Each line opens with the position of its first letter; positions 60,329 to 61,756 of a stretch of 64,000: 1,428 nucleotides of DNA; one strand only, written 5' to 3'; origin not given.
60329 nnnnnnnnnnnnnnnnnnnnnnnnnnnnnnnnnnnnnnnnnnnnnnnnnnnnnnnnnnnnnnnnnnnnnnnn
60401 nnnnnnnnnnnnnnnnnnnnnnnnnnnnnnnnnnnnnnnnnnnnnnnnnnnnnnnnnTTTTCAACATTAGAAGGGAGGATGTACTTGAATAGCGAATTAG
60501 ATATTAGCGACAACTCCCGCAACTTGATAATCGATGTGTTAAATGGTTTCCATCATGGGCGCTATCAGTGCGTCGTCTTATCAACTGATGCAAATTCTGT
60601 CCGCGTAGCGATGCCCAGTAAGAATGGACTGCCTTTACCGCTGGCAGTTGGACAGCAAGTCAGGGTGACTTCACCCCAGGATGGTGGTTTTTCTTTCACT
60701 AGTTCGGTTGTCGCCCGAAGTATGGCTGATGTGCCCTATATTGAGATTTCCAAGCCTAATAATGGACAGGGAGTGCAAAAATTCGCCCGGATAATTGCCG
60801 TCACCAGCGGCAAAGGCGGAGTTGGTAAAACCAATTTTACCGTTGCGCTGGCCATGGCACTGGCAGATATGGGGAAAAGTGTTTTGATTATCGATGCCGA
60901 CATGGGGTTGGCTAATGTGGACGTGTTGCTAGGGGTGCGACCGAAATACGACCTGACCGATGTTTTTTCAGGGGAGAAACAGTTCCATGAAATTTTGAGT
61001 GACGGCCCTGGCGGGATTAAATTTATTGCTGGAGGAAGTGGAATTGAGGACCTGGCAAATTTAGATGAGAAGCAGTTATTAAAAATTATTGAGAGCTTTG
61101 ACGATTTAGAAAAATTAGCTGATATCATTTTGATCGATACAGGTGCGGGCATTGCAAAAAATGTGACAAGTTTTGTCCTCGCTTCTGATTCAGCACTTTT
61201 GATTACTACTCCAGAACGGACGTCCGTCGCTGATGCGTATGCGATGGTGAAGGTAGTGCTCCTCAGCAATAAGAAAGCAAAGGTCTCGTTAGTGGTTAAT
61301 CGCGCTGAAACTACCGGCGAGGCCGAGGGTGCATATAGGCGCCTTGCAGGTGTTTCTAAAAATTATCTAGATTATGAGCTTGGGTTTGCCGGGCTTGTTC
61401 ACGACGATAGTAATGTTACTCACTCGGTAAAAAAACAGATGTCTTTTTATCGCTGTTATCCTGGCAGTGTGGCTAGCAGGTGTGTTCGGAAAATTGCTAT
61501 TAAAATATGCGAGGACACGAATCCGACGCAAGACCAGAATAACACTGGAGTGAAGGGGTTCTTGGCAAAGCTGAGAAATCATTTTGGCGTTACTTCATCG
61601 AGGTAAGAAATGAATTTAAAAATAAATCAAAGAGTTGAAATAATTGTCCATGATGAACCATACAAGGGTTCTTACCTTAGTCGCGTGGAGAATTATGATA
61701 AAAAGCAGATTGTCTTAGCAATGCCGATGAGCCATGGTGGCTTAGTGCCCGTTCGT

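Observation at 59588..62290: Expanded flagellar placement/brake module: flhF - flhG - flhG-like ATPase with novel N-domain - PilZ protein, inserted before cheB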

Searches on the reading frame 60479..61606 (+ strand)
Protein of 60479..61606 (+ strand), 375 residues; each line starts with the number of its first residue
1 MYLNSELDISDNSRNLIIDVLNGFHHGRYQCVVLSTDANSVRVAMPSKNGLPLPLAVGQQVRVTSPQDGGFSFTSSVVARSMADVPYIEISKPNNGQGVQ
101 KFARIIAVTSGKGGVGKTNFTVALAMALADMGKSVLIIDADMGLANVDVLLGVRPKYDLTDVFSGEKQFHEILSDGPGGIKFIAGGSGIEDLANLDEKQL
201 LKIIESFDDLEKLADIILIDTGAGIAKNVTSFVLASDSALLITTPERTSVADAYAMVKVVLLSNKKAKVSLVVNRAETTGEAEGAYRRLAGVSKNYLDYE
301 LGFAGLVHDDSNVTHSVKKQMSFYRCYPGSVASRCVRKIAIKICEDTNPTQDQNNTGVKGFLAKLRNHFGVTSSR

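Call 3: search_protein_families(library=pfam, proteins=[window:60479-61606:+], max_evalue=0.01)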
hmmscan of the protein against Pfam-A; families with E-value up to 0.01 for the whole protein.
window:60479-61606:+ (375 aa): 9 families
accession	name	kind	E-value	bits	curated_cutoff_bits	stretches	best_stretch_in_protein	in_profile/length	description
PF10609.15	ParA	-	1e-14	55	27.1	1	103-343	3-245/246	NUBPL iron-transfer P-loop NTPase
PF13614.12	AAA_31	-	2.2e-14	54.3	27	1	104-268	2-172/177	AAA domain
PF01656.29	CbiA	-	9e-14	51.9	25.4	1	106-249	1-54/125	CobQ/CobB/MinD/ParA nucleotide binding domain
PF12945.12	PilZNR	-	7.5e-10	39.2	23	1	16-93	6-85/85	Flagellar protein YcgR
PF02374.21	ArsA_ATPase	-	3.4e-07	30.2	24.3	1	108-141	5-38/305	Anion-transporting ATPase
PF06564.18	CBP_BcsQ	-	2e-06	27.9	21.3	1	105-247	3-149/234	Cellulose biosynthesis protein BcsQ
PF09140.17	MipZ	-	9.8e-06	25.5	20.7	1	105-254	2-137/262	ATPase MipZ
PF00142.24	Fer4_NifH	-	1.5e-05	25.1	25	1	106-186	3-87/271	4Fe-4S iron sulfur cluster binding proteins, NifH/frxC family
PF13479.12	AAA_24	-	0.0025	18.1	27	1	110-221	8-72/195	AAA domain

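Call 4: search_protein_families(library=ncbifam, proteins=[window:60479-61606:+], max_evalue=0.01)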
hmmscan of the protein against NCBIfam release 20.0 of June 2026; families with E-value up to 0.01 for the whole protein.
window:60479-61606:+ (375 aa): 35 families (the best 25 are shown)
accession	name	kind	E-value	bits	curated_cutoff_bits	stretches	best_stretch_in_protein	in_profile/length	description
TIGR01969.1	minD_arch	subfamily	4.1e-40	137.5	201.75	1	104-355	1-242/251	cell division ATPase MinD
TIGR01968.1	minD_bact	equivalog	1.4e-36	126.2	212.9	1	103-369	1-261/261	septum site-determining protein MinD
NF008079.0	PRK10818.1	equivalog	3.3e-21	75.8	508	1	103-266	2-166/270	septum site-determining protein MinD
TIGR03371.1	cellulose_yhjQ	equivalog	3e-16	59.6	157.85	1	104-340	2-238/246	cellulose biosynthesis protein BcsQ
NF041546.1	ParA_partition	equivalog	4.4e-16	59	180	2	105-141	1-37/203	ParA family partition ATPase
TIGR03018.1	pepcterm_TyrKin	hypoth_equivalog_domain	3e-12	46.3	230.65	1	98-259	30-195/207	XrtA-associated tyrosine autokinase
NF047398.1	AAA_KGGVGR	domain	4.4e-12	46.7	90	1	104-142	3-41/190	KGGVGR-motif variant AAA ATPase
NF008669.0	PRK11670.1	equivalog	1.4e-11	44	348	1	91-154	95-158/369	iron-sulfur cluster carrier protein ApbC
TIGR01007.1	eps_fam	subfamily_domain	2.5e-11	43.5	108.05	1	103-287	17-201/204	polysaccharide biosynthesis tyrosine autokinase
NF041136.1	MrpORP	equivalog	4.3e-11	42.7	450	1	102-156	4-58/365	iron-sulfur cluster carrier protein MrpORP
TIGR01005.1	eps_transp_fam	subfamily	6e-09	34.6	411.7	1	104-268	547-711/754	exopolysaccharide transport protein family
TIGR03815.1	CpaE_hom_Actino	equivalog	1.9e-08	33.8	154.45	1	100-277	108-284/340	septum site-determining protein Ssd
TIGR03453.1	partition_RepA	equivalog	8.2e-08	31.5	348.45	1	104-161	105-161/387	plasmid partitioning protein RepA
NF007350.0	PRK09841.1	equivalog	5.5e-07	28.1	1248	1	104-246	532-674/726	tyrosine-protein kinase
TIGR02016.1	BchX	equivalog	1.1e-06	28.2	331.2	1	104-170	1-66/296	chlorophyllide a reductase iron protein subunit X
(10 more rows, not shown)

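Call 5: find_homologous_proteins(query=window:60479-61606:+, max_evalue=1e-10)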
Query window:60479-61606:+ (375 aa): 6900 proteins with E <= 1e-10 among 8000 candidates; the best 120 are listed.
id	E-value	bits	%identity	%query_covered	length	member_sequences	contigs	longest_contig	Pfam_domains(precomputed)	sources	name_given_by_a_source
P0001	5.4e-238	807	99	99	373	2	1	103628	PF00142.25,PF10609.16,PF01656.30,PF12945.13,PF13614.13,PF09140.18,PF06564.19,PF02374.22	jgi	-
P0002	2.7e-86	308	44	91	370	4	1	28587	PF00142.25,PF10609.16,PF01656.30,PF12945.13,PF13614.13,PF06564.19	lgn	-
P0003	4.2e-84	301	44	94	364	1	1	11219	PF00142.25,PF10609.16,PF01656.30,PF12945.13,PF13614.13,PF09140.18,PF06564.19,PF02374.22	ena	-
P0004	1.4e-83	299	42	97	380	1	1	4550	PF10609.16,PF01656.30,PF12945.13,PF13614.13,PF06564.19,PF02374.22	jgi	-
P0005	6.5e-83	297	42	94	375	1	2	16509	PF00142.25,PF10609.16,PF01656.30,PF12945.13,PF13614.13,PF09140.18,PF06564.19,PF02374.22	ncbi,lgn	ncbi:MAG: AAA family ATPase [Chloroflexota bacterium]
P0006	1.9e-82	295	41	94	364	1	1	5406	PF00142.25,PF10609.16,PF01656.30,PF12945.13,PF13614.13,PF09140.18,PF06564.19,PF02374.22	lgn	-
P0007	1.4e-81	293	42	94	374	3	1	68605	PF00142.25,PF10609.16,PF01656.30,PF12945.13,PF13614.13,PF09140.18,PF06564.19,PF02374.22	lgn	-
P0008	3.1e-81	291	42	94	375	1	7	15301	PF00142.25,PF10609.16,PF01656.30,PF12945.13,PF13614.13,PF09140.18,PF02374.22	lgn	-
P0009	2.8e-79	285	43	87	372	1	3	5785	PF10609.16,PF01656.30,PF12945.13,PF13614.13,PF09140.18,PF06564.19,PF02374.22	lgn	-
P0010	1.1e-78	283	43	93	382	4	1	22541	PF00142.25,PF10609.16,PF01656.30,PF12945.13,PF13614.13,PF06564.19,PF02374.22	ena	-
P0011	1.4e-77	279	50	71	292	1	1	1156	PF00142.25,PF10609.16,PF01656.30,PF13614.13,PF09140.18,PF06564.19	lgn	-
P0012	2.9e-77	278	44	87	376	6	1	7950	PF00142.25,PF10609.16,PF01656.30,PF12945.13,PF13614.13,PF09140.18,PF06564.19,PF02374.22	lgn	-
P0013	5.2e-77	278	52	71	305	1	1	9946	PF00142.25,PF10609.16,PF01656.30,PF13614.13,PF09140.18,PF06564.19,PF02374.22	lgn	-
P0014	1.8e-76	276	50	72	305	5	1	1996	PF00142.25,PF10609.16,PF01656.30,PF13614.13,PF09140.18,PF06564.19,PF02374.22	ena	-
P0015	5.3e-76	274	40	95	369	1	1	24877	PF00142.25,PF10609.16,PF01656.30,PF12945.13,PF13614.13,PF09140.18,PF06564.19,PF02374.22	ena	-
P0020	4.0e-75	271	40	97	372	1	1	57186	PF10609.16,PF01656.30,PF12945.13,PF13614.13,PF09140.18,PF06564.19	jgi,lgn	-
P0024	1.0e-74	270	39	95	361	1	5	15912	PF00142.25,PF10609.16,PF01656.30,PF12945.13,PF13614.13,PF09140.18,PF06564.19,PF02374.22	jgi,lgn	jgi:flagellar biosynthesis protein FlhG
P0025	1.2e-74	270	39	92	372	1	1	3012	PF00142.25,PF10609.16,PF01656.30,PF12945.13,PF13614.13,PF07015.18,PF06564.19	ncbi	-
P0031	3.8e-74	268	39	97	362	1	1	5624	PF10609.16,PF01656.30,PF12945.13,PF13614.13,PF06564.19,PF02374.22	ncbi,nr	ncbi:MAG: AAA family ATPase [Bacillota bacterium]|nr:AAA family ATPase [Bacillota bacterium]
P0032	6.5e-74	267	40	95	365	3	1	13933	PF00142.25,PF10609.16,PF01656.30,PF12945.13,PF13614.13,PF09140.18,PF06564.19,PF02374.22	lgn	-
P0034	1.9e-73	266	40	96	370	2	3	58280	PF00142.25,PF10609.16,PF01656.30,PF12945.13,PF13614.13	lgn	-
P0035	1.9e-73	266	41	94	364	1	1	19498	PF10609.16,PF01656.30,PF12945.13,PF13614.13,PF02374.22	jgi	-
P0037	7.9e-73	264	39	92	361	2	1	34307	PF00142.25,PF10609.16,PF01656.30,PF12945.13,PF13614.13,PF06564.19,PF02374.22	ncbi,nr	ncbi:MAG: AAA family ATPase [Clostridia bacterium]|nr:AAA family ATPase [Clostridia bacterium]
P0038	8.6e-73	264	40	92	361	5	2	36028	PF00142.25,PF10609.16,PF01656.30,PF12945.13,PF13614.13,PF02374.22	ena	-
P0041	1.9e-72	263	40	92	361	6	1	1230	PF10609.16,PF01656.30,PF12945.13,PF13614.13,PF09140.18,PF06564.19,PF02374.22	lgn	-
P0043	2.6e-72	262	38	99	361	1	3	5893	PF10609.16,PF01656.30,PF12945.13,PF13614.13,PF02374.22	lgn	-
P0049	8.3e-72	260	41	95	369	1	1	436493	PF00142.25,PF10609.16,PF01656.30,PF12945.13,PF13614.13,PF09140.18,PF06564.19,PF02374.22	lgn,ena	-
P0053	1.2e-71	260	37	95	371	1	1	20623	PF00142.25,PF10609.16,PF01656.30,PF12945.13,PF13614.13,PF06564.19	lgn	-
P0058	3.1e-71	259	37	98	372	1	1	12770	PF00142.25,PF10609.16,PF01656.30,PF12945.13,PF13614.13,PF02374.22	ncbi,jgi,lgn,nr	ncbi:MAG TPA: P-loop NTPase [Bacillota bacterium]|jgi:flagellar biosynthesis protein FlhG|nr:P-loop 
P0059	3.4e-71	258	40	92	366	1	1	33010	PF00142.25,PF10609.16,PF01656.30,PF12945.13,PF13614.13,PF09140.18,PF06564.19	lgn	-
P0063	6.4e-71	257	41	91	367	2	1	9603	PF00142.25,PF10609.16,PF01656.30,PF12945.13,PF13614.13,PF09140.18,PF06564.19,PF02374.22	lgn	-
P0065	7.9e-71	257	38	98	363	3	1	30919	PF10609.16,PF01656.30,PF12945.13,PF13614.13,PF09140.18,PF02374.22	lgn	-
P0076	5.6e-70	254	38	91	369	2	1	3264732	PF00142.25,PF10609.16,PF01656.30,PF12945.13,PF13614.13,PF09140.18,PF06564.19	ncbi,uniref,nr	ncbi:AAA family ATPase [Natranaerofaba carboxydovora]|uniref:AAA family ATPase n=1 Tax=Natranaerofab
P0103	2.1e-69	252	41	91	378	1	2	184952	PF00142.25,PF10609.16,PF01656.30,PF12945.13,PF13614.13,PF09140.18,PF06564.19,PF02374.22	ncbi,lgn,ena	-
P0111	4.2e-69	252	37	97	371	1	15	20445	PF00142.25,PF10609.16,PF01656.30,PF12945.13,PF13614.13,PF02374.22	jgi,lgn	jgi:flagellar biosynthesis protein FlhG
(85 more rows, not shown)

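Call 7: find_encoding_contigs(protein=P0076, flank=8000, max_places=2)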
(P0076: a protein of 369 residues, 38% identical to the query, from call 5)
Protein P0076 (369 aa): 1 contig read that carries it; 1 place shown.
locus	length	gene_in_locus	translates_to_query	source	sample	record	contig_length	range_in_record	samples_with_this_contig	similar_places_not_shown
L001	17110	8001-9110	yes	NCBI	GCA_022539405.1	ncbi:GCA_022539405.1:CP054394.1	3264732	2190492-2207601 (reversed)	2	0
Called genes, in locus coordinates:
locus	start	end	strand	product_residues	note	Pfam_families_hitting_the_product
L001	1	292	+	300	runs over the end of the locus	PF04055:Radical_SAM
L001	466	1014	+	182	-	PF13302:Acetyltransf_3, PF13420:Acetyltransf_4 (weak), PF00583:Acetyltransf_1, PF13508:Acetyltransf_7 (weak)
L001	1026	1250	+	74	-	-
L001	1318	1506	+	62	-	PF06902:Fer4_19 (weak), PF00037:Fer4 (faint), PF13459:Fer4_15, PF13370:Fer4_13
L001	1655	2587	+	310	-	PF01545:Cation_efflux, PF16916:ZT_dimer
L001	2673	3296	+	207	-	PF00730:HhH-GPD, PF00633:HHH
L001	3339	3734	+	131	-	PF01022:HTH_5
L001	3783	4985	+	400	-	PF08331:QueG_DUF1730, PF13187:Fer4_9 (faint), PF14697:Fer4_21 (faint), PF25160:LdpA_Fe-S-bd (faint), PF12838:Fer4_7 (weak), PF13484:Fer4_16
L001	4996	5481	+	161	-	PF00588:SpoU_methylase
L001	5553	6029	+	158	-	PF02566:OsmC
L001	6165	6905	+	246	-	PF00702:Hydrolase, PF13419:HAD_2, PF13242:Hydrolase_like (weak)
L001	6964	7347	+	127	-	PF01475:FUR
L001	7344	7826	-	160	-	-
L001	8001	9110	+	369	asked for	PF12945:PilZNR, PF06564:CBP_BcsQ (faint), PF10609:ParA, PF13614:AAA_31, PF00142:Fer4_NifH (weak), PF01656:CbiA, PF09140:MipZ (weak)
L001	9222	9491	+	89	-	-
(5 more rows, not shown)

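Call 11: find_encoding_contigs(protein=P0002, flank=8000, max_places=2)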
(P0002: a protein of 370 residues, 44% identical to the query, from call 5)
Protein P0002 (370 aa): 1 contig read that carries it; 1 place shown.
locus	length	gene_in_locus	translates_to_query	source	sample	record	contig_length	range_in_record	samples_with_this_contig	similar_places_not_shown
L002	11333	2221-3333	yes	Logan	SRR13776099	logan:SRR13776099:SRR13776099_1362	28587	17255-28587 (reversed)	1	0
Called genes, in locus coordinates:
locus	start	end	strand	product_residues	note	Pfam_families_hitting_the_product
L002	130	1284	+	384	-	PF01052:FliMN_C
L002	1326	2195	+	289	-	PF00142:Fer4_NifH (faint), PF01656:CbiA, PF10609:ParA, PF13614:AAA_31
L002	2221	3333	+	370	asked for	PF12945:PilZNR, PF06564:CBP_BcsQ (weak), PF10609:ParA, PF00142:Fer4_NifH, PF01656:CbiA, PF13614:AAA_31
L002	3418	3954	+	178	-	-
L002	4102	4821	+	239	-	PF00318:Ribosomal_S2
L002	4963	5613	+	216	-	PF00889:EF_TS, PF25025:EF-Ts_N (weak)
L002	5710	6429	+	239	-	PF00696:AA_kinase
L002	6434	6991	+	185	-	PF01765:RRF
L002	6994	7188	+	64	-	-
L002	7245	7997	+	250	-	PF01255:Prenyltransf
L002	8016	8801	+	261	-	PF01148:CTP_transf_1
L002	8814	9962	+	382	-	PF02670:DXP_reductoisom, PF08436:DXP_redisom_C, PF13288:DXPR_C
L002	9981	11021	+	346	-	PF02163:Peptidase_M50, PF00595:PDZ, PF13180:PDZ_2, PF17820:PDZ_6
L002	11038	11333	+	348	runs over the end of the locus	PF04551:GcpE, PF26540:GcpE_C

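Call 12: find_encoding_contigs(protein=P0049, flank=8000, max_places=2)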
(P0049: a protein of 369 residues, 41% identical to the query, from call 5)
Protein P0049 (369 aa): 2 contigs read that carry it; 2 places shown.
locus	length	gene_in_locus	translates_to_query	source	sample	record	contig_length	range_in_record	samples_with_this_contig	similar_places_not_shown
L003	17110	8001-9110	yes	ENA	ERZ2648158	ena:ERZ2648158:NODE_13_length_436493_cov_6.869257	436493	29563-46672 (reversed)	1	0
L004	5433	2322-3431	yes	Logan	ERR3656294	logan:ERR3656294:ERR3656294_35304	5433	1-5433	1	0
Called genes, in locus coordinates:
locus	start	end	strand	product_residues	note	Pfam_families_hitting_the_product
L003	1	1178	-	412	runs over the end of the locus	PF07949:YbbR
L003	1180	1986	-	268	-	PF19293:CdaA_N (weak), PF02457:DAC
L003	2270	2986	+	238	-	PF05949:DUF881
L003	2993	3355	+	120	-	PF06947:DUF1290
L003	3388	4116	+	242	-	PF05949:DUF881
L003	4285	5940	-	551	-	-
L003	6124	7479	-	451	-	PF01979:Amidohydro_1, PF07969:Amidohydro_3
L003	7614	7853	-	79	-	PF09723:Zn_ribbon_8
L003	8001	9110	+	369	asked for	PF12945:PilZNR, PF00142:Fer4_NifH, PF01656:CbiA, PF02374:ArsA_ATPase (weak), PF06564:CBP_BcsQ, PF09140:MipZ, PF10609:ParA, PF13614:AAA_31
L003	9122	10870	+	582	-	PF00317:Ribonuc_red_lgN, PF02867:Ribonuc_red_lgC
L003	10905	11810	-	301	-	PF00072:Response_reg, PF00990:GGDEF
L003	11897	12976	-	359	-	PF00180:Iso_dh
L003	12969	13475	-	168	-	PF00694:Aconitase_C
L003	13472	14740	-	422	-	PF00330:Aconitase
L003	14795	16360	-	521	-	PF00682:HMGL-like, PF22617:HCS_D2, PF08502:LeuA_dimer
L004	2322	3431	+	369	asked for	PF12945:PilZNR, PF00142:Fer4_NifH, PF01656:CbiA, PF02374:ArsA_ATPase (weak), PF06564:CBP_BcsQ, PF09140:MipZ, PF10609:ParA, PF13614:AAA_31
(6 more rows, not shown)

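Call 13: find_encoding_contigs(protein=P0103, flank=8000, max_places=2)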
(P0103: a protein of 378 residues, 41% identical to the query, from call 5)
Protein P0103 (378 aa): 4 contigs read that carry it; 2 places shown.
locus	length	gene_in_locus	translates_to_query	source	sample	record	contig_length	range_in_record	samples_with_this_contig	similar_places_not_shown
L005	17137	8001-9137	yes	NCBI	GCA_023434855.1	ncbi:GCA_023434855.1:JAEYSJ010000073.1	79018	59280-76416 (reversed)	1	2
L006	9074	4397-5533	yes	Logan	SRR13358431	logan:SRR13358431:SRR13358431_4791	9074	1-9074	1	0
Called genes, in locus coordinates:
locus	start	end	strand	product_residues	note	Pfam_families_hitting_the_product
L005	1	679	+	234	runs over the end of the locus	PF09335:VTT_dom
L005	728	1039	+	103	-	-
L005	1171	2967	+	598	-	PF16897:MMR_HSR1_Xtn (faint), PF13167:GTP-bdg_N, PF19275:HflX_C (faint), PF16360:GTP-bdg_M, PF03193:RsgA_GTPase (faint), PF00009:GTP_EFTU (faint), PF01926:MMR_HSR1, PF02421:FeoB_N (weak), +1 more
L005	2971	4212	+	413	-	PF06838:Met_gamma_lyase, PF01053:Cys_Met_Meta_PP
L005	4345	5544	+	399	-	-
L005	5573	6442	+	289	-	PF05239:PRC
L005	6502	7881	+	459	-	PF12229:PG_binding_4, PF04294:VanW, PF07501:G5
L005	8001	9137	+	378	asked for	PF12945:PilZNR, PF10609:ParA, PF00142:Fer4_NifH (weak), PF01656:CbiA, PF02374:ArsA_ATPase (weak), PF06564:CBP_BcsQ, PF09140:MipZ (faint), PF13614:AAA_31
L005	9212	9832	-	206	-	PF01726:LexA_DNA_bind, PF13412:HTH_24 (faint), PF09339:HTH_IclR (weak), PF00717:Peptidase_S24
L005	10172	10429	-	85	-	PF04226:Transgly_assoc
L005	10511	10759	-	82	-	-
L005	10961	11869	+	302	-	PF01053:Cys_Met_Meta_PP, PF01041:DegT_DnrJ_EryC1, PF00266:Aminotran_5 (weak)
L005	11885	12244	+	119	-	PF01053:Cys_Met_Meta_PP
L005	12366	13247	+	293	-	PF01680:SOR_SNZ, PF05690:ThiG (weak)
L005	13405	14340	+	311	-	PF00291:PALP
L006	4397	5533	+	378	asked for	PF12945:PilZNR, PF10609:ParA, PF00142:Fer4_NifH (weak), PF01656:CbiA, PF02374:ArsA_ATPase (weak), PF06564:CBP_BcsQ, PF09140:MipZ (faint), PF13614:AAA_31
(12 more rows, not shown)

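Call 14: find_encoding_contigs(protein=P0007, flank=8000, max_places=2)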
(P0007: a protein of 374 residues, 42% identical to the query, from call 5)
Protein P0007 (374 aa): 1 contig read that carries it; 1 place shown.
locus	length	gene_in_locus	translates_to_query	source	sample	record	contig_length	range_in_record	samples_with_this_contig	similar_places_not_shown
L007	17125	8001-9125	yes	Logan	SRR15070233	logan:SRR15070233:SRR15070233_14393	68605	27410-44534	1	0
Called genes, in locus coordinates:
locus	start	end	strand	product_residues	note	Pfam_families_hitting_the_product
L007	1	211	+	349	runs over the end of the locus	PF00072:Response_reg, PF01339:CheB_methylest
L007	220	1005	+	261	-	PF03705:CheR_N, PF08241:Methyltransf_11 (faint), PF08242:Methyltransf_12 (faint), PF13649:Methyltransf_25 (faint), PF01739:CheR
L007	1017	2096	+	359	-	PF13487:HD_5, PF01966:HD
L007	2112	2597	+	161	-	PF13690:CheX, PF04509:CheC (weak)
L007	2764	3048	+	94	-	PF00269:SASP (weak)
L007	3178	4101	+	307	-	PF01734:Patatin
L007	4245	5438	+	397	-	PF00155:Aminotran_1_2, PF01041:DegT_DnrJ_EryC1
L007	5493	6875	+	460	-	PF21799:MurD-like_N, PF08245:Mur_ligase_M, PF02875:Mur_ligase_C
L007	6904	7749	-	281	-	PF00583:Acetyltransf_1, PF13302:Acetyltransf_3 (weak), PF13673:Acetyltransf_10 (weak), PF13508:Acetyltransf_7, PF08445:FR47 (weak)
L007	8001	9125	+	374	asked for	PF12945:PilZNR, PF00142:Fer4_NifH, PF02374:ArsA_ATPase (weak), PF06564:CBP_BcsQ, PF09140:MipZ (weak), PF10609:ParA, PF13614:AAA_31, PF01656:CbiA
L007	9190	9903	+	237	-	PF00730:HhH-GPD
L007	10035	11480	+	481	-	PF01523:PmbA_TldD_1st, PF19290:PmbA_TldD_2nd (weak), PF19289:PmbA_TldD_3rd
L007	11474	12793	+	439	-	PF01523:PmbA_TldD_1st, PF19290:PmbA_TldD_2nd (weak), PF19289:PmbA_TldD_3rd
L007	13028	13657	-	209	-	PF02659:Mntp (faint)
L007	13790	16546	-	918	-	PF00690:Cation_ATPase_N, PF00122:E1-E2_ATPase, PF00702:Hydrolase, PF13246:Cation_ATPase, PF12710:HAD (weak), PF00689:Cation_ATPase_C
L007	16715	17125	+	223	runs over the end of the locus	-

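Call 18: find_related_loci(query=A1, collection=genome_contigs, flank=8000)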
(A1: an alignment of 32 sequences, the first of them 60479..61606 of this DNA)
Query A1 (375 aa) in genome_contigs; peptide patterns used: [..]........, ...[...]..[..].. (x = any residue, [..] = any of these).
600 stretches matched a pattern (row limit reached: there are more); 597 encode a relative of the query (tblastn E <= 1e-3); the best 80 are kept; 80 distinct loci.
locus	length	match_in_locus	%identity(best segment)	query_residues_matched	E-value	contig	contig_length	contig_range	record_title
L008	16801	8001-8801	46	99-365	5e-77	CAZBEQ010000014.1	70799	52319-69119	MAG TPA_asm: uncultured Oscillospiraceae bacterium isolate SRP192927_co3_788 genome assembly, contig: NODE_602_length_70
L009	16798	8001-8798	47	104-371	6e-75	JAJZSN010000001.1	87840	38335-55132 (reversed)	MAG: Bacillota bacterium isolate SKS3.bin3 NODE_354_length_87840_cov_2.054713, whole genome shotgun sequence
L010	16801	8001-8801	46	94-362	6e-74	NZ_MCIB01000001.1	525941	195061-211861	Thermohalobacter berrensis strain CTT3 contig_1, whole genome shotgun sequence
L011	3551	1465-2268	45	103-370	9e-74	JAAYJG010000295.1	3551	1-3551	MAG: Ruminiclostridium sp. isolate AS10tlH2TH_247 173925_AS10, whole genome shotgun sequence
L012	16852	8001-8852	43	77-369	1e-73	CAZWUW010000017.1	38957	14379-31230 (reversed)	MAG TPA_asm: uncultured Eubacteriales bacterium isolate SRP302447_co1_816 genome assembly, contig: NODE_2904_length_3895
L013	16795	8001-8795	46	103-369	1e-70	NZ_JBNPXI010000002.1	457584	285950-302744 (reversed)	Brassicibacter mesophilus strain DSM 24659 Ga0415269_02, whole genome shotgun sequence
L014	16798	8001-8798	47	103-369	2e-68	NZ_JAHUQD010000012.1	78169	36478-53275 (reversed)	Caldicoprobacter algeriensis strain TH7C1 NODE_12_length_78169_cov_26.984649, whole genome shotgun sequence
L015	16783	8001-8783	43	104-365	8e-67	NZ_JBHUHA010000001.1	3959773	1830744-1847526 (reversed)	Paenibacillus xanthanilyticus strain IBRC-M 10987 contig_1, whole genome shotgun sequence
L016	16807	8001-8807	41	100-370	5e-65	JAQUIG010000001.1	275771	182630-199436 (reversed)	MAG: Desulfuromonadaceae bacterium isolate STCSWMC_55 NODE_33_length_275771_cov_7.353485_ST_CSWMC, whole genome shotgun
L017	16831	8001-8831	40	91-370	6e-64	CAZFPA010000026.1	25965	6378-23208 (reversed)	MAG TPA_asm: uncultured Selenomonadaceae bacterium isolate binchicken_co35_312 genome assembly, contig: NODE_906_length_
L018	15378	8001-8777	41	98-358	2e-63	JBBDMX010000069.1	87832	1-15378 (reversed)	MAG: Phycisphaeraceae bacterium isolate LejiaB_64_30 Lejia_B_342_length_87832_cov_18, whole genome shotgun sequence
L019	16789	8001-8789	41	101-365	2e-63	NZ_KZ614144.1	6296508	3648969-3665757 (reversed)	Paenibacillus castaneae strain DSM 19417 Scaffold1, whole genome shotgun sequence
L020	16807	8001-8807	42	100-365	3e-63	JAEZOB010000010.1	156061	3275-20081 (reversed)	MAG: Bacillota bacterium isolate OH_CFB_176 k127_1961752, whole genome shotgun sequence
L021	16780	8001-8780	43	104-365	4e-63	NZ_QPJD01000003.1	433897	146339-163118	Paenibacillus prosopidis strain CECT 7506 Ga0244617_103, whole genome shotgun sequence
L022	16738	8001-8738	42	104-345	7e-63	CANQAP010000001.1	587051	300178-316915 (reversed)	MAG: uncultured Lachnospiraceae bacterium isolate Lapin-002__bin87 genome assembly, contig: Lapin-002__NODE_1_length_587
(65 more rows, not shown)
